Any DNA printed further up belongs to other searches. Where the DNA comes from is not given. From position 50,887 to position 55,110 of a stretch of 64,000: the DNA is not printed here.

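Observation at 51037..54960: Methyltransferase, coiled-coil ruler and GT4 glycosyltransferase fused in one 1307-aa protein, beside a Wzm/Wzt exporter with a carbohydrate-binding C-domain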

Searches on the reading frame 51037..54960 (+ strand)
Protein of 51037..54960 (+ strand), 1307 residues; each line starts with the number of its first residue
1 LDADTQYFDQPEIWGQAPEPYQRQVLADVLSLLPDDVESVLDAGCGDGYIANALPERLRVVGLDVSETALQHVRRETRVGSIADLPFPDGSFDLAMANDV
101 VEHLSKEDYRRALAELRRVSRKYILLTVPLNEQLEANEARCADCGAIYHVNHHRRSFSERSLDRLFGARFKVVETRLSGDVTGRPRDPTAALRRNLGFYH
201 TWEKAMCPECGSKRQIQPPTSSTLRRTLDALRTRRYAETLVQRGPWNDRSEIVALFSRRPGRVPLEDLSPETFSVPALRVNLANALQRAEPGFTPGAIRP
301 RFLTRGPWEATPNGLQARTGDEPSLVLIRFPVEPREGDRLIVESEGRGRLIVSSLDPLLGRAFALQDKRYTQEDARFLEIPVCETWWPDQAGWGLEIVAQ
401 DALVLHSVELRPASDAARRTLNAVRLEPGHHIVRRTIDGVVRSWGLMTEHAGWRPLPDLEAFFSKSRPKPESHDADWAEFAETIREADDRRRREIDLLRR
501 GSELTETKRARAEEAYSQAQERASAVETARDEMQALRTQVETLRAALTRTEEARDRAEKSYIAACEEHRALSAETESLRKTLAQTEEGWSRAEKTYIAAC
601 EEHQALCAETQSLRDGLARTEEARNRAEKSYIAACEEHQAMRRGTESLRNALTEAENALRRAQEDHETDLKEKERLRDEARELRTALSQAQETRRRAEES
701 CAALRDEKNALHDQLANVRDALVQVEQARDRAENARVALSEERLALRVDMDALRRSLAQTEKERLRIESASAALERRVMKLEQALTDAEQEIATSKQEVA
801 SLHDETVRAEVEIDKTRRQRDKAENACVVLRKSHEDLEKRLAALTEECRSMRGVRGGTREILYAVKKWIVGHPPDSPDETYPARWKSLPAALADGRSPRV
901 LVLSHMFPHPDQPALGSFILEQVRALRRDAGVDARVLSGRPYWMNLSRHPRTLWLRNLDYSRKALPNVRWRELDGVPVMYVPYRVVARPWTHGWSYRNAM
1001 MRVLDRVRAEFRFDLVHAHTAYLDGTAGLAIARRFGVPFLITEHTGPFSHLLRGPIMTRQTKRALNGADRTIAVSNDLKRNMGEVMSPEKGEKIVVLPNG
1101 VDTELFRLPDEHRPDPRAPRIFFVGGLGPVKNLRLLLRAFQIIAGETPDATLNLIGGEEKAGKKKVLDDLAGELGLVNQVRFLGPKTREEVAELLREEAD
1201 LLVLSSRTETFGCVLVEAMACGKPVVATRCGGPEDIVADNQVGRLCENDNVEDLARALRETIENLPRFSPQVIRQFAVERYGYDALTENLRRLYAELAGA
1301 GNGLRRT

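Call 5: search_protein_families(library=pfam, proteins=[window:51037-54960:+], max_evalue=0.01)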
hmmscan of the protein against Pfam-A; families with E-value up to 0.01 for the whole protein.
window:51037-54960:+ (1307 aa): 13 families
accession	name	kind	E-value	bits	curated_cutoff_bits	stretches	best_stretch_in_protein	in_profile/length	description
PF00534.26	Glycos_transf_1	-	5.3e-37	127.4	26.4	1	1111-1264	8-158/172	Glycosyl transferases group 1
PF13692.12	Glyco_trans_1_4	-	4.2e-31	108.5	27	1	1119-1264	2-142/142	Glycosyl transferases group 1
PF13439.12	Glyco_transf_4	-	7.3e-24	85.1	28.5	1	978-1104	38-169/170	Glycosyltransferase Family 4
PF08241.18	Methyltransf_11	-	1.9e-17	64.1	21.2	1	41-121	1-88/95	Methyltransferase domain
PF13649.12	Methyltransf_25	-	3.7e-17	63.3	27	1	40-121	1-94/97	Methyltransferase domain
PF13579.12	Glyco_trans_4_4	-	1.7e-16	61.4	29.7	1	918-1100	6-158/158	Glycosyl transferase 4-like domain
PF13489.12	Methyltransf_23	-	4e-14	53.1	27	1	24-168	7-156/164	Methyltransferase domain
PF08242.18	Methyltransf_12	-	1.4e-09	39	30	1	41-119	1-91/98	Methyltransferase domain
PF13847.12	Methyltransf_31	-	8.3e-09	35.7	27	1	38-122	5-103/145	Methyltransferase domain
PF05148.21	Methyltransf_8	-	0.0013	19.1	27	1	36-123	72-151/219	Hypothetical methyltransferase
PF19742.4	DUF6231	-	0.002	19.2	35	1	53-139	14-94/145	Family of unknown function (DUF6231)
PF13477.12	Glyco_trans_4_2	-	0.0076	16.9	23.4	0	1001-1074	63-138/139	Glycosyl transferase 4-like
PF07021.18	MetW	-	0.0097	16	21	0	28-125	6-107/193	Methionine biosynthesis protein MetW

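Call 6: search_protein_families(library=ncbifam, proteins=[window:51037-54960:+], max_evalue=0.01)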
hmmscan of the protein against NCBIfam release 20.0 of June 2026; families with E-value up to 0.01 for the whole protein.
window:51037-54960:+ (1307 aa): 59 families (the best 25 are shown)
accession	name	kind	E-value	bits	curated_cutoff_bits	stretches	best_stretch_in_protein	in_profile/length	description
NF041876.1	EPS_EpsE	equivalog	8.6e-34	117.4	400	1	1048-1264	140-361/389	exopolysaccharide biosynthesis GT4 family glycosyltransferase EpsE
TIGR03449.1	mycothiol_MshA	equivalog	1.1e-31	110.1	462.5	1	1000-1296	91-402/406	D-inositol-3-phosphate glycosyltransferase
TIGR03999.1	thiol_BshA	equivalog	9.6e-29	100.5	273.7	1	1004-1297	76-373/375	N-acetyl-alpha-D-glucosaminyl L-malate synthase BshA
TIGR03088.1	stp2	hypoth_equivalog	8.4e-28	97.5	409.05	1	1007-1296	76-372/374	TIGR03088 family PEP-CTERM/XrtA system glycosyltransferase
NF038229.1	Glyco4_Geo_Pelo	equivalog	2.8e-25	89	400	1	1009-1297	52-336/338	GPMC system family 4 glycosyltransferase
NF047684.1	TeichurnBiosyTuaC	equivalog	1.6e-23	83.3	550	1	899-1265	2-355/391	teichuronic acid biosynthesis protein TuaC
TIGR04063.1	stp3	hypoth_equivalog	3.3e-23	82.2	442.05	1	986-1268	66-364/397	TIGR04063 family PEP-CTERM/XrtA system glycosyltransferase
TIGR04047.1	MSMEG_0565_glyc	hypoth_equivalog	6.4e-23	81.4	259.85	1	998-1289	73-366/373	MSMEG_0565 family glycosyltransferase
TIGR02149.1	glgA_Coryne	subfamily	1.1e-22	80.8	302.4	1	1012-1296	83-389/391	glycogen synthase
NF053787.1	GlcN_PG_synth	equivalog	1.6e-20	73.3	480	1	991-1298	60-360/361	N-acetylglucosaminyl phosphatidylglycerol synthase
NF038011.1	PelF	equivalog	3.6e-17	62.6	100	1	1086-1238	274-423/489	GT4 family glycosyltransferase PelF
NF007396.0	PRK09922.1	equivalog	1.3e-16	60.5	385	1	1063-1290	131-351/361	lipopolysaccharide 1,6-galactosyltransferase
NF041010.1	glycosy_Agl16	equivalog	2.1e-15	56.4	575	1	1032-1262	100-316/352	glycosylation protein Agl16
NF046085.1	XrtY_assoc_Gly1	equivalog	1.4e-14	53.8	400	1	1073-1296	166-379/387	XrtY-associated glycosyltransferase XYAG1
NF038255.1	exopoly_VpsD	equivalog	6.7e-14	51.5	300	1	1069-1295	158-377/381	VpsD family glycosyltransferase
NF049988.1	MGlcDAGSynMgs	equivalog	1e-10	41.5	400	2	1131-1298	226-388/398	alpha-monoglucosyldiacylglycerol synthase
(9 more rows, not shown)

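Call 13: find_homologous_proteins(query=window:51037-54957:+, max_evalue=1e-10)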
Query window:51037-54957:+ (1307 aa): 20 proteins with E <= 1e-10 among 8000 candidates.
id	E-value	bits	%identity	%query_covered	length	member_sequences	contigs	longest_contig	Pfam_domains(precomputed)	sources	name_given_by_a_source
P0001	0.0e+0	2928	100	100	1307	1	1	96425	PF13847.13,PF13489.13,PF00534.27,PF13649.13,PF13579.13,PF13439.13,PF08241.19,PF08242.19,PF13692.13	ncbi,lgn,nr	ncbi:glycosyltransferase [Candidatus Sumerlaeota bacterium]|nr:glycosyltransferase [Candidatus Sumer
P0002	0.0e+0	1230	56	45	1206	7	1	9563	PF13847.13,PF13489.13,PF00534.27,PF13649.13,PF13579.13,PF13439.13,PF08241.19,PF08242.19,PF13692.13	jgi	-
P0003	3.4e-272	924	47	45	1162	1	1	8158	PF13847.13,PF13489.13,PF00534.27,PF13649.13,PF13579.13,PF13439.13,PF08241.19,PF08242.19,PF20706.4,PF13692.13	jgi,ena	-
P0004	2.8e-267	908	46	41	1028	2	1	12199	PF13847.13,PF13489.13,PF00534.27,PF13649.13,PF13579.13,PF13439.13,PF08241.19,PF08242.19,PF20706.4,PF13692.13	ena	-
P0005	2.2e-266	905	45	46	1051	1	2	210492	PF13847.13,PF13489.13,PF00534.27,PF13649.13,PF13579.13,PF13439.13,PF08241.19,PF08242.19,PF20706.4,PF13692.13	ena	-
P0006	1.0e-256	873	47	38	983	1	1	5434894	PF13847.13,PF13489.13,PF00534.27,PF13649.13,PF13579.13,PF13439.13,PF08241.19,PF08242.19,PF20706.4,PF13692.13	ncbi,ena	-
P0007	7.4e-254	864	44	45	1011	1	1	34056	PF07021.19,PF13847.13,PF13489.13,PF00534.27,PF13649.13,PF13579.13,PF13439.13,PF08241.19,PF08242.19,PF20706.4,PF13692.13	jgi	jgi:glycosyltransferase involved in cell wall biosynthesis/SAM-dependent methyltransferase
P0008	1.6e-251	856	36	99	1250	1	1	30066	PF13847.13,PF13489.13,PF00534.27,PF13649.13,PF13579.13,PF13439.13,PF08241.19,PF08242.19,PF20706.4,PF13692.13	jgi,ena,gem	-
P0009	8.0e-249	847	45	35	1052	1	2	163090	PF13847.13,PF13489.13,PF00534.27,PF13649.13,PF13579.13,PF19220.7,PF13439.13,PF08241.19,PF08242.19,PF20706.4,PF13692.13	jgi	jgi:glycosyltransferase involved in cell wall biosynthesis/SAM-dependent methyltransferase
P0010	8.4e-243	827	42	42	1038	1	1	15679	PF13847.13,PF13489.13,PF00534.27,PF13649.13,PF13579.13,PF13439.13,PF08241.19,PF08242.19,PF20706.4,PF13692.13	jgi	jgi:glycosyltransferase involved in cell wall biosynthesis/SAM-dependent methyltransferase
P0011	2.8e-234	799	44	43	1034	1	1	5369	PF13847.13,PF13489.13,PF00534.27,PF13649.13,PF13439.13,PF08241.19,PF08242.19,PF20706.4,PF13692.13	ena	-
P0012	3.6e-233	795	45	42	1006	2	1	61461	PF13847.13,PF13489.13,PF00534.27,PF13649.13,PF13439.13,PF08241.19,PF08242.19,PF20706.4,PF13692.13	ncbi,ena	-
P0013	1.6e-191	657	47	31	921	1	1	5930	PF13847.13,PF13489.13,PF00534.27,PF13649.13,PF13439.13,PF08241.19,PF08242.19,PF20706.4,PF13692.13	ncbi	-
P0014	5.4e-175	602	44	31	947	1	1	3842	PF13847.13,PF13489.13,PF00534.27,PF13649.13,PF13439.13,PF08241.19,PF08242.19,PF20706.4,PF13692.13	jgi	jgi:glycosyltransferase involved in cell wall biosynthesis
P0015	1.8e-134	468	41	43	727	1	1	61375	PF13847.13,PF13489.13,PF13649.13,PF08241.19,PF08242.19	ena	-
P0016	2.6e-127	444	41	30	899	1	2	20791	PF13847.13,PF13489.13,PF00534.27,PF13649.13,PF13439.13,PF08241.19,PF08242.19,PF20706.4,PF13692.13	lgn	-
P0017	9.5e-62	227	46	19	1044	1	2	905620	PF07021.19,PF13847.13,PF13489.13,PF00534.27,PF13649.13,PF13579.13,PF13439.13,PF08241.19,PF08242.19,PF13692.13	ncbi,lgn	ncbi:hypothetical protein JCM14036_06670 [Desulfotomaculum defluvii]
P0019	2.1e-30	123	29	21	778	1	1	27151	PF00534.27,PF13579.13,PF13524.13,PF13439.13,PF20706.4,PF13692.13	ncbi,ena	-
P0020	3.3e-12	63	35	11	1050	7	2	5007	PF14559.13,PF00534.27,PF13649.13,PF13524.13,PF13439.13,PF08241.19,PF20706.4,PF13692.13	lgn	-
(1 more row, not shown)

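Call 28: find_encoding_contigs(protein=P0006, flank=10000, max_places=2)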
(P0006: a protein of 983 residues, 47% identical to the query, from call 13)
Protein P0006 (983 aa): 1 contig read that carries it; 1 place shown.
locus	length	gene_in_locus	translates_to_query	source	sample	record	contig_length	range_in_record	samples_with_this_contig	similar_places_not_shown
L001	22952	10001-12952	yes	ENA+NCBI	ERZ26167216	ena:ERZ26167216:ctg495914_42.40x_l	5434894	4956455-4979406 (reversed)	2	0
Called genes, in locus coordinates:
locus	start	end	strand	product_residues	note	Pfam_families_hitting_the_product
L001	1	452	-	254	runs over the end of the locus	PF01695:IstB_IS21, PF00308:Bac_DnaA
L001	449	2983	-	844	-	PF27155:Y4rL_C, PF00665:rve (weak), PF22483:Mu-transpos_C_2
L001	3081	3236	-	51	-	-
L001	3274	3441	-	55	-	-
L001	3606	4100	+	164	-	PF00534:Glycos_transf_1, PF13524:Glyco_trans_1_2, PF13692:Glyco_trans_1_4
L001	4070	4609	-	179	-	PF01548:DEDD_Tnp_IS110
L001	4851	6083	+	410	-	PF13439:Glyco_transf_4, PF13579:Glyco_trans_4_4, PF00534:Glycos_transf_1, PF13692:Glyco_trans_1_4, PF13524:Glyco_trans_1_2 (weak)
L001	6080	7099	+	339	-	PF02350:Epimerase_2, PF13579:Glyco_trans_4_4 (weak)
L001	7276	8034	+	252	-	PF01061:ABC2_membrane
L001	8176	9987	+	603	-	PF00005:ABC_tran, PF14524:Wzt_C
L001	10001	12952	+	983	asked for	PF13489:Methyltransf_23, PF08241:Methyltransf_11, PF08242:Methyltransf_12, PF13649:Methyltransf_25, PF13847:Methyltransf_31, PF13579:Glyco_trans_4_4, PF13439:Glyco_transf_4, PF20706:GT4-conflict, +2 more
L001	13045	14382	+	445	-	PF13701:DDE_Tnp_1_4, PF01609:DDE_Tnp_1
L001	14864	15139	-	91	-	PF00583:Acetyltransf_1 (weak), PF13302:Acetyltransf_3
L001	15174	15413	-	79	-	-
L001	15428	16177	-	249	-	PF22537:WbmS-like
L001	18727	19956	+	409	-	PF13439:Glyco_transf_4, PF13579:Glyco_trans_4_4, PF00534:Glycos_transf_1, PF13692:Glyco_trans_1_4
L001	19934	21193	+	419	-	PF13439:Glyco_transf_4, PF13579:Glyco_trans_4_4, PF00534:Glycos_transf_1, PF13692:Glyco_trans_1_4, PF26337:Gtf3_C (weak)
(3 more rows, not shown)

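Call 29: find_encoding_contigs(protein=P0009, flank=10000, max_places=2)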
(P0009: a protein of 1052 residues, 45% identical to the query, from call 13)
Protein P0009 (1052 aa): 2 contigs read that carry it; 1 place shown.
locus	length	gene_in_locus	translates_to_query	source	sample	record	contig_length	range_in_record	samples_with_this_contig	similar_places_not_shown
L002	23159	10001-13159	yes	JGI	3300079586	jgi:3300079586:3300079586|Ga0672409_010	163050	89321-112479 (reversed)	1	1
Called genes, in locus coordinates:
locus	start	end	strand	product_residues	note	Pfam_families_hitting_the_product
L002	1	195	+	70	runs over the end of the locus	-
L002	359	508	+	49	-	-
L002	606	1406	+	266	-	-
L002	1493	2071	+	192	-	PF13231:PMT_2 (weak)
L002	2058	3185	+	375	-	-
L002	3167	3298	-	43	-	-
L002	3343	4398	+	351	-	PF01408:GFO_IDH_MocA, PF03447:NAD_binding_3 (weak), PF02894:GFO_IDH_MocA_C, PF22725:GFO_IDH_MocA_C3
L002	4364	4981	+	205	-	PF25084:LbH_EIF2B (weak), PF25247:LbH_GLGC (faint), PF00132:Hexapep, PF25087:GMPPB_C (weak)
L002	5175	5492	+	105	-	-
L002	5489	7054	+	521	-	PF13470:PIN_3 (weak), PF00155:Aminotran_1_2, PF00266:Aminotran_5 (faint), PF01041:DegT_DnrJ_EryC1, PF01053:Cys_Met_Meta_PP, PF01212:Beta_elim_lyase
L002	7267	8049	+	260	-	PF01061:ABC2_membrane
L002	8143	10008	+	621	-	PF00005:ABC_tran, PF14524:Wzt_C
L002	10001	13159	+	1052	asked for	PF13489:Methyltransf_23, PF08241:Methyltransf_11, PF08242:Methyltransf_12, PF13649:Methyltransf_25, PF13847:Methyltransf_31, PF13579:Glyco_trans_4_4, PF13439:Glyco_transf_4, PF20706:GT4-conflict, +3 more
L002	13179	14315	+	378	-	PF13489:Methyltransf_23, PF08241:Methyltransf_11, PF08242:Methyltransf_12, PF13649:Methyltransf_25, PF13847:Methyltransf_31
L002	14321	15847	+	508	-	-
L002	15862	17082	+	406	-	PF13439:Glyco_transf_4, PF13579:Glyco_trans_4_4, PF00534:Glycos_transf_1, PF13692:Glyco_trans_1_4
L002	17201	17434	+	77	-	-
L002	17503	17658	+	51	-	-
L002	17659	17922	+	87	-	-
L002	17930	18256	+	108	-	PF03683:UPF0175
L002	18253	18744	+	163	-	PF11848:DUF3368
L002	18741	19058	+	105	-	-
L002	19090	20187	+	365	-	PF02463:SMC_N (weak), PF11398:DUF2813 (faint), PF13175:AAA_15, PF13476:AAA_23 (weak), PF13304:AAA_21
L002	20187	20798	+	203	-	PF14103:DUF4276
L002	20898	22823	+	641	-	PF13522:GATase_6, PF13537:GATase_7, PF00733:Asn_synthase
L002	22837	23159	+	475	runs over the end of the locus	PF02310:B12-binding, PF04055:Radical_SAM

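Call 36: find_encoding_contigs(protein=P0008, flank=10000, max_places=2)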
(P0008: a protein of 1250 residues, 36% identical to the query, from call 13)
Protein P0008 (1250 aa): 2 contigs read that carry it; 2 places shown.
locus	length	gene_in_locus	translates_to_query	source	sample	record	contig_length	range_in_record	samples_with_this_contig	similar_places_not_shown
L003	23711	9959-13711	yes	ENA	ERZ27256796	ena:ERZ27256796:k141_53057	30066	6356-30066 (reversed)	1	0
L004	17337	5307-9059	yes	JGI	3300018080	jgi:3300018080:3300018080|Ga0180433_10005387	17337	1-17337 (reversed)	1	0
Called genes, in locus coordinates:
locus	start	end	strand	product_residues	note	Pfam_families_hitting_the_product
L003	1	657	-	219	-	?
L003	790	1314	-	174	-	PF00156:Pribosyltran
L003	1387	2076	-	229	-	-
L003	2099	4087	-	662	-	PF13522:GATase_6, PF13537:GATase_7, PF00733:Asn_synthase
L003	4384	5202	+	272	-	PF01061:ABC2_membrane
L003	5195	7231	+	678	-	PF00005:ABC_tran, PF14524:Wzt_C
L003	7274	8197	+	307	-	PF00561:Abhydrolase_1 (weak), PF12697:Abhydrolase_6 (faint)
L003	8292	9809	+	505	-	PF02310:B12-binding, PF04055:Radical_SAM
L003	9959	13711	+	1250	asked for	PF08241:Methyltransf_11, PF08242:Methyltransf_12, PF13489:Methyltransf_23, PF13649:Methyltransf_25, PF13847:Methyltransf_31, PF13439:Glyco_transf_4, PF13579:Glyco_trans_4_4, PF20706:GT4-conflict, +2 more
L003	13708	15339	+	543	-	-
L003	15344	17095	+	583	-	PF00754:F5_F8_type_C (weak), PF13439:Glyco_transf_4, PF13579:Glyco_trans_4_4, PF00534:Glycos_transf_1, PF13692:Glyco_trans_1_4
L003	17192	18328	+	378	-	PF01041:DegT_DnrJ_EryC1, PF01212:Beta_elim_lyase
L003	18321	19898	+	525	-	PF01408:GFO_IDH_MocA, PF02894:GFO_IDH_MocA_C (weak), PF22725:GFO_IDH_MocA_C3, PF25084:LbH_EIF2B (weak), PF00132:Hexapep, PF25087:GMPPB_C (weak)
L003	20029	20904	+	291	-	PF02353:CMAS (weak), PF13489:Methyltransf_23, PF07021:MetW (weak), PF13847:Methyltransf_31, PF08241:Methyltransf_11, PF08242:Methyltransf_12, PF13649:Methyltransf_25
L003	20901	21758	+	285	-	PF00535:Glycos_transf_2, PF13641:Glyco_tranf_2_3 (weak)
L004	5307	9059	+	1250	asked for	PF08241:Methyltransf_11, PF08242:Methyltransf_12, PF13489:Methyltransf_23, PF13649:Methyltransf_25, PF13847:Methyltransf_31, PF13439:Glyco_transf_4, PF13579:Glyco_trans_4_4, PF20706:GT4-conflict, +2 more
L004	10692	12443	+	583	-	PF00754:F5_F8_type_C (weak), PF13439:Glyco_transf_4, PF13579:Glyco_trans_4_4, PF00534:Glycos_transf_1, PF13692:Glyco_trans_1_4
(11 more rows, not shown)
